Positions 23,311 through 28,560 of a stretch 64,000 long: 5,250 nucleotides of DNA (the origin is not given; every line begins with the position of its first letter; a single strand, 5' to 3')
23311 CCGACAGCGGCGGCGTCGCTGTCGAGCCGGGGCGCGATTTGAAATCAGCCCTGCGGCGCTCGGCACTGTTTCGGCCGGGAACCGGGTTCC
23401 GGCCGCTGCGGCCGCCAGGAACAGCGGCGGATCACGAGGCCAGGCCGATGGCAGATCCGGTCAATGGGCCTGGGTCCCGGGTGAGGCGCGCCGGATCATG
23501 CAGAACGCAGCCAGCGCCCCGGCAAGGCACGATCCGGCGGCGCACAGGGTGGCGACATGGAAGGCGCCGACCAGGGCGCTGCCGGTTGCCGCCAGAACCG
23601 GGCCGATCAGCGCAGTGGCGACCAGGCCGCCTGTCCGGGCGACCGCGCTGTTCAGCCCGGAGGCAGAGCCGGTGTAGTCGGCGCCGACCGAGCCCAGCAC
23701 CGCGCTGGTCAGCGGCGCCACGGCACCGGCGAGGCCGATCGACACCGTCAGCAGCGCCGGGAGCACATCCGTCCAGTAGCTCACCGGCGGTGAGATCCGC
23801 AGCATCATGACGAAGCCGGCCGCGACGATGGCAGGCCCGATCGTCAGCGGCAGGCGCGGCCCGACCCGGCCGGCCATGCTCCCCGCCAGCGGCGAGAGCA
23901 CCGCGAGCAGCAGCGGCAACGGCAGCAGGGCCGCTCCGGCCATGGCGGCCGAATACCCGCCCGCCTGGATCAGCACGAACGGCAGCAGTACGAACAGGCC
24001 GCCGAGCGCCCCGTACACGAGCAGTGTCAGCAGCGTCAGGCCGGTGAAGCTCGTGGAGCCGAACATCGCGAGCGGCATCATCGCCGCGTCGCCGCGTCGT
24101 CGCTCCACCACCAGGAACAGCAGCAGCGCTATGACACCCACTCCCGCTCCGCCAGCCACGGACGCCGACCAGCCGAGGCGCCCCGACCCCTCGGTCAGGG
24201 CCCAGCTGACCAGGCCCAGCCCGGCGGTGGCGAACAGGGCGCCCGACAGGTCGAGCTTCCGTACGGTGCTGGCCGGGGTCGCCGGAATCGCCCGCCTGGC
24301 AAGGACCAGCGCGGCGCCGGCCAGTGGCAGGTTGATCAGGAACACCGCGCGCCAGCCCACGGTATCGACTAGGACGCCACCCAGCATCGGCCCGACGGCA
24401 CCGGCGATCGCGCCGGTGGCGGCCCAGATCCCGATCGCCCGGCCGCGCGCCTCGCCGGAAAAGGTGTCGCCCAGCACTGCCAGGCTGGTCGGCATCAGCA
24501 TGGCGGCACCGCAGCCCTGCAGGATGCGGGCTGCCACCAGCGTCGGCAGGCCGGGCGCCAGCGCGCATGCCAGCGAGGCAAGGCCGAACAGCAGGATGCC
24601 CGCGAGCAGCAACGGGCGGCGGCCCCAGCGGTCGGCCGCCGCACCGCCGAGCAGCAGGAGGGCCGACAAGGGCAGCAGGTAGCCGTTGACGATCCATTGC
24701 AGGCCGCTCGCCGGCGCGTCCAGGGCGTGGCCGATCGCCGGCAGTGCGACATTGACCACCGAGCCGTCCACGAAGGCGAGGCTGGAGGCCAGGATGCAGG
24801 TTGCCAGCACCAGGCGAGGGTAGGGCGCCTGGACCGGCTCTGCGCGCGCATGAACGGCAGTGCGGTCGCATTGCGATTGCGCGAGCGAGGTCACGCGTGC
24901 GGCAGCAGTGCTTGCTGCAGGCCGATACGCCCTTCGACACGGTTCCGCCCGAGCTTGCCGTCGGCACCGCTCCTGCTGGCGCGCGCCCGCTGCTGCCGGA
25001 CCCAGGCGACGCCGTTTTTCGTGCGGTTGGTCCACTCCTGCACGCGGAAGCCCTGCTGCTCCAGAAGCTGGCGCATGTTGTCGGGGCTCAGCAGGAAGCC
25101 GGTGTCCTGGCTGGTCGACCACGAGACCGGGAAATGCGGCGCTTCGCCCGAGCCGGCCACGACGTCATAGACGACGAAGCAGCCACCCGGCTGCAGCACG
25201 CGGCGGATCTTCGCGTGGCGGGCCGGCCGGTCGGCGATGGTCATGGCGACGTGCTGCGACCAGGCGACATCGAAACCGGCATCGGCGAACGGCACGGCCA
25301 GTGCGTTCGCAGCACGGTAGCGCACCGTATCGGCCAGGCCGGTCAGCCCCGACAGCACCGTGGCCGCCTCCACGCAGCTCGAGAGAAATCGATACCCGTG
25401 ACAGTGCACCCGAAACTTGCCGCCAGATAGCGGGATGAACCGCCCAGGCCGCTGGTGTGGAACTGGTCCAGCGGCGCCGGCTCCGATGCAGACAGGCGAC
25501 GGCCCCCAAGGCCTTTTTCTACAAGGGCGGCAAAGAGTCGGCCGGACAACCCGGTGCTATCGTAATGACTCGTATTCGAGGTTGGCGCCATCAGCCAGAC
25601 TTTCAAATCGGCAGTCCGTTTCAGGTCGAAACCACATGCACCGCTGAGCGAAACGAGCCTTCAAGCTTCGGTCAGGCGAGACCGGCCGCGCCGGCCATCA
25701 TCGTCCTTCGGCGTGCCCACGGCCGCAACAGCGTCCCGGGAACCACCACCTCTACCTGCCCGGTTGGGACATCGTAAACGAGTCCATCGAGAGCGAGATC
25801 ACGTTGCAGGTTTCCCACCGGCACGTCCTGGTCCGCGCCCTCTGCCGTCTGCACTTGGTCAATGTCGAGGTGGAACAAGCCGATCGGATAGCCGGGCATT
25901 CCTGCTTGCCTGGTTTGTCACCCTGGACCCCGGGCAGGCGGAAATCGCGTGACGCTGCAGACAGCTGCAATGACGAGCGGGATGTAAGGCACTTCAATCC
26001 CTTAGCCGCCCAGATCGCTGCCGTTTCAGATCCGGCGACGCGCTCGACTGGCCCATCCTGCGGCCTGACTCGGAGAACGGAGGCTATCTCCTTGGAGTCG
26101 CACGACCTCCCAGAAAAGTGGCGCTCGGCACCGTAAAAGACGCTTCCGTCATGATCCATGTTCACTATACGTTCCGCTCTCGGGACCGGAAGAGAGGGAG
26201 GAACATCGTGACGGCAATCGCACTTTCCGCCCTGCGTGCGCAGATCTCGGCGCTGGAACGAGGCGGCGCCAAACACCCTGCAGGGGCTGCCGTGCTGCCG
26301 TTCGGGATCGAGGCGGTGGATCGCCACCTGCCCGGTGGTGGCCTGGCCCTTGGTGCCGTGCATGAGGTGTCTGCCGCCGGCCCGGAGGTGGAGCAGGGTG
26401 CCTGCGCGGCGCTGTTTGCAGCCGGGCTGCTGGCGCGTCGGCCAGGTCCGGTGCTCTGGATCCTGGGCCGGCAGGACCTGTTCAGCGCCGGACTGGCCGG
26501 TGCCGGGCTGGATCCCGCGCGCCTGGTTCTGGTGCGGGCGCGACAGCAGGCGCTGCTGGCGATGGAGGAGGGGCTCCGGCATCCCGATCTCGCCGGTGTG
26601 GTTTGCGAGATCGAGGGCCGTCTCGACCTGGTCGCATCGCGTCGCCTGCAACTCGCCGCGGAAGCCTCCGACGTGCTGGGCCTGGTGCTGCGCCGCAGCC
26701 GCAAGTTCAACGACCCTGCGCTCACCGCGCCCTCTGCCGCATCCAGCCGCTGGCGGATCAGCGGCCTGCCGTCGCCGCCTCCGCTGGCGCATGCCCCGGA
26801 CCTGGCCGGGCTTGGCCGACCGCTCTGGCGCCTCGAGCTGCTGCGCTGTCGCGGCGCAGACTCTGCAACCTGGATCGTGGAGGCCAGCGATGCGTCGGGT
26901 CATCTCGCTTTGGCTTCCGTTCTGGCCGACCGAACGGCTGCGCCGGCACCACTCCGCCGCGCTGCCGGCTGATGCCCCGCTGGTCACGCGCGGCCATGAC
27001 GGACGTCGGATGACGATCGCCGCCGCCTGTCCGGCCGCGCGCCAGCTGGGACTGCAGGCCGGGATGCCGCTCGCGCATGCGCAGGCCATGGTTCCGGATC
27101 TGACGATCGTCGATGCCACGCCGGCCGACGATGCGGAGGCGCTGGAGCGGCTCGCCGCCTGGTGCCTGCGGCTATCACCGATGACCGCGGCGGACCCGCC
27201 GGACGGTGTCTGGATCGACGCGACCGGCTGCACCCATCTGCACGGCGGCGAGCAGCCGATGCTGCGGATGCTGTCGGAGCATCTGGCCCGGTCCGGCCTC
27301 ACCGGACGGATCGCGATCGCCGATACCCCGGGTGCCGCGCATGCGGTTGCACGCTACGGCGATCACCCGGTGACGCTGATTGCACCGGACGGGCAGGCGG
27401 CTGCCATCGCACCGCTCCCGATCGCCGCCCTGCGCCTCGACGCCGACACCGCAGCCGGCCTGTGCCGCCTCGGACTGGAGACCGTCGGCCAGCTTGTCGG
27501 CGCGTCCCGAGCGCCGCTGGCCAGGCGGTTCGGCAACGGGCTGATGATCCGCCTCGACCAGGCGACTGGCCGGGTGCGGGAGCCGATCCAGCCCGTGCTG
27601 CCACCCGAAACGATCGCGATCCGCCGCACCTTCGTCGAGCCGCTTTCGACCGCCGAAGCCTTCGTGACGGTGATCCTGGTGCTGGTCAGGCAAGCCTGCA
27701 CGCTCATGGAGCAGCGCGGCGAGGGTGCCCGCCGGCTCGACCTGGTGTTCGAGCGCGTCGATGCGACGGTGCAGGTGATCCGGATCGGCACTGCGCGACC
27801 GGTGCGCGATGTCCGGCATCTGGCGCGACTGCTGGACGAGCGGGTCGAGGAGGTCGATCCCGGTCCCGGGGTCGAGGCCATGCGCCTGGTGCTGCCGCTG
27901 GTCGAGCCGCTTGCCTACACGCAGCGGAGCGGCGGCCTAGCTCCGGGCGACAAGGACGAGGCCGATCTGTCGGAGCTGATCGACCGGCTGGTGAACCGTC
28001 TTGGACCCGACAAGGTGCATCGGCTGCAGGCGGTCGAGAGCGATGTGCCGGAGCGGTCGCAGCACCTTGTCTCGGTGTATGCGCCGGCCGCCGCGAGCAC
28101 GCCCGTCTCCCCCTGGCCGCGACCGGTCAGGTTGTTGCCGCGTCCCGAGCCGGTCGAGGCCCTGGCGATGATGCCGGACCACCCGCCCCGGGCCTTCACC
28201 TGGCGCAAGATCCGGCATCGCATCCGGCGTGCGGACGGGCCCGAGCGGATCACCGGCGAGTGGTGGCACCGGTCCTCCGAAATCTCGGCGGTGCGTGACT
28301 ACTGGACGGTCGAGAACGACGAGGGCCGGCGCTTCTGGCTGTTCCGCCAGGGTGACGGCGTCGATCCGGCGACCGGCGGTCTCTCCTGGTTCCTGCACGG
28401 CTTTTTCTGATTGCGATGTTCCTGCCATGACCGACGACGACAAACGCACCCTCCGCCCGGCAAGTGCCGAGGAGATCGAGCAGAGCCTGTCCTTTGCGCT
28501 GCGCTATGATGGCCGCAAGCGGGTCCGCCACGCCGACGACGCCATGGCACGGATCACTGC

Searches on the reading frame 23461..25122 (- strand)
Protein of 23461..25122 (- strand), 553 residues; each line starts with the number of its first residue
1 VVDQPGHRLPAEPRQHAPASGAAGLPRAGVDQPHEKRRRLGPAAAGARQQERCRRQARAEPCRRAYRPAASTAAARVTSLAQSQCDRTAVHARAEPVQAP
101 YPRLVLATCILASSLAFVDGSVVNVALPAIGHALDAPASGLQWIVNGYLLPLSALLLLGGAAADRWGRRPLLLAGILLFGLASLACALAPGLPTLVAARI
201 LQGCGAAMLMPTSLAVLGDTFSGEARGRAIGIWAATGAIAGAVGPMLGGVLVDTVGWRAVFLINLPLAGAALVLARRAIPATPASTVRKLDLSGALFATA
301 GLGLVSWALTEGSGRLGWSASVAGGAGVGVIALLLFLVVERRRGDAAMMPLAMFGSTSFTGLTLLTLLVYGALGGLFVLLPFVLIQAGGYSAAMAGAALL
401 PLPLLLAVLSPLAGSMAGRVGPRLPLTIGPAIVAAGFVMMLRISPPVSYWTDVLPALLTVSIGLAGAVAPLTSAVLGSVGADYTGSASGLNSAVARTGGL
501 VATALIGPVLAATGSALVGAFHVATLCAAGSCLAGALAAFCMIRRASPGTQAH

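Call 14: search_protein_families(library=pfam, proteins=[window:23461-25122:-], max_evalue=0.001)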
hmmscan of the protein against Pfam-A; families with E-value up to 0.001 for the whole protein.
window:23461-25122:- (553 aa): 3 families
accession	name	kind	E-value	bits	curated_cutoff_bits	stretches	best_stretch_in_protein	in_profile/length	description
PF07690.21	MFS_1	-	1.8e-47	162.4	33.4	1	110-502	2-346/347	Major Facilitator Superfamily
PF00083.30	Sugar_tr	-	3e-06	26.8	22.3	1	156-292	63-204/452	Sugar (and other) transporter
PF05977.19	MFS_3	-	7.7e-06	25.1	27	1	141-364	47-273/524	Transmembrane secretion effector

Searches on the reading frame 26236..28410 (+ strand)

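Call 14: search_protein_families(library=pfam, proteins=[window:26236-28410:+], max_evalue=0.001)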
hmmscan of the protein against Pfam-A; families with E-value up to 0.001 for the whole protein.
window:26236-28410:+ (724 aa): 2 families
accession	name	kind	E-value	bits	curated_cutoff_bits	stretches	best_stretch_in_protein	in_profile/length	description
PF00817.25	IMS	-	2.6e-13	50.6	23.2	1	245-370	19-145/148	impB/mucB/samB family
PF20114.4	DUF6504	-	1.1e-05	26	24.2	1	647-720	23-98/103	Domain of unknown function (DUF6504)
